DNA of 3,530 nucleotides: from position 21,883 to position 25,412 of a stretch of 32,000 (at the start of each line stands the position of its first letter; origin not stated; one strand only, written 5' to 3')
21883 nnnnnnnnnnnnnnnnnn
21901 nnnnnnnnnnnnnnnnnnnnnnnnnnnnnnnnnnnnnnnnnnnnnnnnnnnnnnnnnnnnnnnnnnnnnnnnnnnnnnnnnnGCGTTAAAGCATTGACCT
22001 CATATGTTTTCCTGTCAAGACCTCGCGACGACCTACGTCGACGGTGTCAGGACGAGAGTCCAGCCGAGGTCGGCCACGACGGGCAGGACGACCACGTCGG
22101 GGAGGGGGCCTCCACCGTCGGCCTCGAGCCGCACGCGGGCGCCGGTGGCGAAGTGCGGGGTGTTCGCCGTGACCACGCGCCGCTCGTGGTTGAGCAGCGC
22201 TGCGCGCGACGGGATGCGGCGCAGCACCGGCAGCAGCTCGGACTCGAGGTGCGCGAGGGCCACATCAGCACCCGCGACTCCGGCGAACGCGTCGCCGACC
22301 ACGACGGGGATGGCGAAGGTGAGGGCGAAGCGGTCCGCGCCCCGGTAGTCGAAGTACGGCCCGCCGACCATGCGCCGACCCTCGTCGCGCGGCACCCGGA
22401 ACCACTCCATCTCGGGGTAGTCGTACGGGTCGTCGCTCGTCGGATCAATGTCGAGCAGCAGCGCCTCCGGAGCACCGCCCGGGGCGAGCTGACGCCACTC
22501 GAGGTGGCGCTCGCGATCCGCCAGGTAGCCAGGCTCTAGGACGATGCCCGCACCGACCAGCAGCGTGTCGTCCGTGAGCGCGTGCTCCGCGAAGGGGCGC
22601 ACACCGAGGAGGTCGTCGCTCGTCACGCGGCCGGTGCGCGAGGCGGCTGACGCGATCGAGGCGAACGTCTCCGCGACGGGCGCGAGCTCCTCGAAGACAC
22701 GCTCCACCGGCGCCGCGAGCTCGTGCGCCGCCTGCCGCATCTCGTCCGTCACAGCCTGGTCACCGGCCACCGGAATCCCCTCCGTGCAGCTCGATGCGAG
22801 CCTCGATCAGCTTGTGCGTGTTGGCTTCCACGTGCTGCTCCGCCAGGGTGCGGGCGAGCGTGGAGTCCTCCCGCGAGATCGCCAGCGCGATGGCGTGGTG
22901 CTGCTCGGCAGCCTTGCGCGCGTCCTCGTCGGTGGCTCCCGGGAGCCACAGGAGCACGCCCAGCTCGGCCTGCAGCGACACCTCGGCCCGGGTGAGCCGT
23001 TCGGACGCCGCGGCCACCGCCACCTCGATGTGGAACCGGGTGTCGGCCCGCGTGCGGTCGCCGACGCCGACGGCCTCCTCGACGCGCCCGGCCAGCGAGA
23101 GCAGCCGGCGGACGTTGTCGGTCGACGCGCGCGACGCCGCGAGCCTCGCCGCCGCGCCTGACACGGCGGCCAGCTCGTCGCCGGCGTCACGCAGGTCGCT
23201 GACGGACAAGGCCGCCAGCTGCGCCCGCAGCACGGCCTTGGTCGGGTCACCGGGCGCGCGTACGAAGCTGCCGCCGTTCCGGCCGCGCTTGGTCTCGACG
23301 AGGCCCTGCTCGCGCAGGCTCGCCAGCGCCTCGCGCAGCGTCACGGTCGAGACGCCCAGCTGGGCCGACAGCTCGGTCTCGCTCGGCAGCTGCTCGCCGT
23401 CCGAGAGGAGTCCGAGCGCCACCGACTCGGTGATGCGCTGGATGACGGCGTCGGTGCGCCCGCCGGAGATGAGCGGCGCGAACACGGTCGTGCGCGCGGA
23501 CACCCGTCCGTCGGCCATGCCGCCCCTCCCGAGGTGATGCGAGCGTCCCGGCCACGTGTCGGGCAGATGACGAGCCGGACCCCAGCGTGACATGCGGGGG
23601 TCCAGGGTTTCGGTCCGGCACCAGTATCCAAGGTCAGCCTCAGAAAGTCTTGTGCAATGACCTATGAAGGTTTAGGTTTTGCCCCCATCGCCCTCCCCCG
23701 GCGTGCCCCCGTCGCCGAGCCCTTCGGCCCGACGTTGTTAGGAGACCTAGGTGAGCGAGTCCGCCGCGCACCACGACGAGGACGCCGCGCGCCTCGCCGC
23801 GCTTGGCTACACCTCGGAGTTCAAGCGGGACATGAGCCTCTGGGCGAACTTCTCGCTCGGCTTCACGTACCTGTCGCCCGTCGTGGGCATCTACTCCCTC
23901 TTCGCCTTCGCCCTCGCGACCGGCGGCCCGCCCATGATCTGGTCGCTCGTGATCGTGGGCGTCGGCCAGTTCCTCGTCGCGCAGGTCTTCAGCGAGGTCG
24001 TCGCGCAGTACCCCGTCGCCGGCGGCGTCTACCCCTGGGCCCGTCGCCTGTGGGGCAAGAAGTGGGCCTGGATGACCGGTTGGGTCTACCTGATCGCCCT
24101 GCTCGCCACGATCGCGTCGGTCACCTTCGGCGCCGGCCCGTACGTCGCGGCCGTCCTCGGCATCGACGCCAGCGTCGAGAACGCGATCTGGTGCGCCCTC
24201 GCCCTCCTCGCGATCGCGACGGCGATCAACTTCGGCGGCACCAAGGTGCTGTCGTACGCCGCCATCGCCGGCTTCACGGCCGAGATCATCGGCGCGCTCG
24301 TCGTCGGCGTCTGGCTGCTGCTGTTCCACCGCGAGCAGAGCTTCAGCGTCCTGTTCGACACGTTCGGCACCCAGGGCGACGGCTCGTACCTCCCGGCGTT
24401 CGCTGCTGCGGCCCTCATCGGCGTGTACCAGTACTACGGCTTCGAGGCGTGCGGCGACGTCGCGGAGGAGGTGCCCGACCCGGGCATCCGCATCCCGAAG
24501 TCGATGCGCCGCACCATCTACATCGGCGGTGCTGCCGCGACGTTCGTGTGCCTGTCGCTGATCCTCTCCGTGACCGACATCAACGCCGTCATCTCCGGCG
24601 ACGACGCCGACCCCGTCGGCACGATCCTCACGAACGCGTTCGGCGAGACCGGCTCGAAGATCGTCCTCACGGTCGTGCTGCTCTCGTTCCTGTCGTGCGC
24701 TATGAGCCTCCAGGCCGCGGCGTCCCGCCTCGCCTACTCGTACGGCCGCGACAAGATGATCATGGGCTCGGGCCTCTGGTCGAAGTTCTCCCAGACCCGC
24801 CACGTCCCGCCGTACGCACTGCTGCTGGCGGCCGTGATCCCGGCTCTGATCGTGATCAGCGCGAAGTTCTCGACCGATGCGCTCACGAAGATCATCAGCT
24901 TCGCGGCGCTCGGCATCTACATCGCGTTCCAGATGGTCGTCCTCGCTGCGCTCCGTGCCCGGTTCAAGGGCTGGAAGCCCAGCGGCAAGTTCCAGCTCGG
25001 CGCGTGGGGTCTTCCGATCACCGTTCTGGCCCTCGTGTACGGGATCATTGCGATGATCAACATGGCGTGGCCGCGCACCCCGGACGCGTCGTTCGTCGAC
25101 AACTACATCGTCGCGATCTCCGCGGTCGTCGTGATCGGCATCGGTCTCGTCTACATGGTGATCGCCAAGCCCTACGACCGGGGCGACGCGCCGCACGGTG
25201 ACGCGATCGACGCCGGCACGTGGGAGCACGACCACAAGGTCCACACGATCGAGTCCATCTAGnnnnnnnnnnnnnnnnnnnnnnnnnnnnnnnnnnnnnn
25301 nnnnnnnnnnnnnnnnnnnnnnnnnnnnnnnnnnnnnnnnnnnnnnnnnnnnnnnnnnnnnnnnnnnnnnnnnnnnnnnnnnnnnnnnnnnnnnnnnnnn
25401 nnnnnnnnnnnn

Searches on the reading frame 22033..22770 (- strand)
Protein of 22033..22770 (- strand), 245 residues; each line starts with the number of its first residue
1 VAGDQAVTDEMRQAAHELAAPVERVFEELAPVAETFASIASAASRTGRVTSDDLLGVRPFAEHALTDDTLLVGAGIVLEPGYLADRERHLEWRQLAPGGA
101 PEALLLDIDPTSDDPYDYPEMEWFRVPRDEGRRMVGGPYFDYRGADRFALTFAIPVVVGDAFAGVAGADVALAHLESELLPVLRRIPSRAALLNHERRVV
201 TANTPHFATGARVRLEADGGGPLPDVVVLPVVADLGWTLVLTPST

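Call 32: search_protein_families(library=pfam, proteins=[window:22033-22770:-], max_evalue=0.01)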
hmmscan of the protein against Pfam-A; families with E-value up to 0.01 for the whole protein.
window:22033-22770:- (245 aa): 1 family
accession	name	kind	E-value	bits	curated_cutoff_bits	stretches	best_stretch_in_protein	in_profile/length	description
PF22673.2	MCP-like_PDC_1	-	7.3e-09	36.5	27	1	64-176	8-112/113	Methyl-accepting chemotaxis protein-like, first PDC sensor domain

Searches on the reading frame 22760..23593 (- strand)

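Call 32: search_protein_families(library=pfam, proteins=[window:22760-23593:-], max_evalue=0.01)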
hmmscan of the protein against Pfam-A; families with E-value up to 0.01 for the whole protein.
window:22760-23593:- (277 aa): 10 families
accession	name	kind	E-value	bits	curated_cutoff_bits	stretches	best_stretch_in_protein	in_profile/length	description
PF00392.27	GntR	-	8.9e-16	57.7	27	1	48-105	3-60/64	Bacterial regulatory proteins, gntR family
PF07729.17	FCD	-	2.1e-15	57.7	24.3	1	143-256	8-124/125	FCD domain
PF02082.26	Rrf2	-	1.8e-07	31.8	30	1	66-109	20-63/132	Iron-dependent Transcriptional regulator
PF13545.12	HTH_Crp_2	-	2.8e-05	24.4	27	1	71-105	24-57/70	Crp-like helix-turn-helix domain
PF08279.18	HTH_11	-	0.00014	22.1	25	1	71-107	17-53/55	HTH domain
PF01325.25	Fe_dep_repress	-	0.00089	19.9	26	1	63-103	16-56/60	Iron dependent repressor, N-terminal DNA binding domain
PF08220.18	HTH_DeoR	-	0.0017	18.5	21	1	73-104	18-49/57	DeoR-like helix-turn-helix domain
PF01022.26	HTH_5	-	0.0024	18.1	22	1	73-100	19-46/47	Bacterial regulatory protein, arsR family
PF02002.24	TFIIE_alpha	-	0.0039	17.5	22.9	1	71-106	29-64/105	TFIIE alpha subunit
PF03428.19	RP-C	-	0.0092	16.2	24.4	0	70-111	72-113/175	Replication protein C N-terminal domain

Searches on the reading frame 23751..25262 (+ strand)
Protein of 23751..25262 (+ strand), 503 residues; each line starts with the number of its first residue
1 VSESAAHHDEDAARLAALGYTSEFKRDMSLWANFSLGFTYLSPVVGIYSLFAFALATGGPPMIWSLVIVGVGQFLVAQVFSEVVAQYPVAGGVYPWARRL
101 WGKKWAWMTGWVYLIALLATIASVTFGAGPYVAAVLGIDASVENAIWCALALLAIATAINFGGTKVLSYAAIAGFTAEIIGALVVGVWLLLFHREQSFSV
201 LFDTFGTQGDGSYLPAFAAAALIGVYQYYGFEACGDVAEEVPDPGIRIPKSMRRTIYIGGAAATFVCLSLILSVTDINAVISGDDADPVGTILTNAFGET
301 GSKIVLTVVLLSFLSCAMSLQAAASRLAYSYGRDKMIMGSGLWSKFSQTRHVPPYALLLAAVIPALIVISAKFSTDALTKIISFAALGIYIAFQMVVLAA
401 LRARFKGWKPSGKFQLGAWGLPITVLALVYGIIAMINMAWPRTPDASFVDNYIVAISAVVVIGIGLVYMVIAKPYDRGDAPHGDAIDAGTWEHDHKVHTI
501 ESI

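Call 32: search_protein_families(library=pfam, proteins=[window:23751-25262:+], max_evalue=0.01)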
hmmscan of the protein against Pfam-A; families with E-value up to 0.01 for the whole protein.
window:23751-25262:+ (503 aa): 2 families
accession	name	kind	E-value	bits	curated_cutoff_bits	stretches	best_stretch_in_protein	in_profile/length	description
PF13520.12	AA_permease_2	-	1.4e-43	149.9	27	1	29-453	2-420/427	Amino acid permease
PF00324.27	AA_permease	-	5.9e-33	114.7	24.6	1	46-472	14-461/470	Amino acid permease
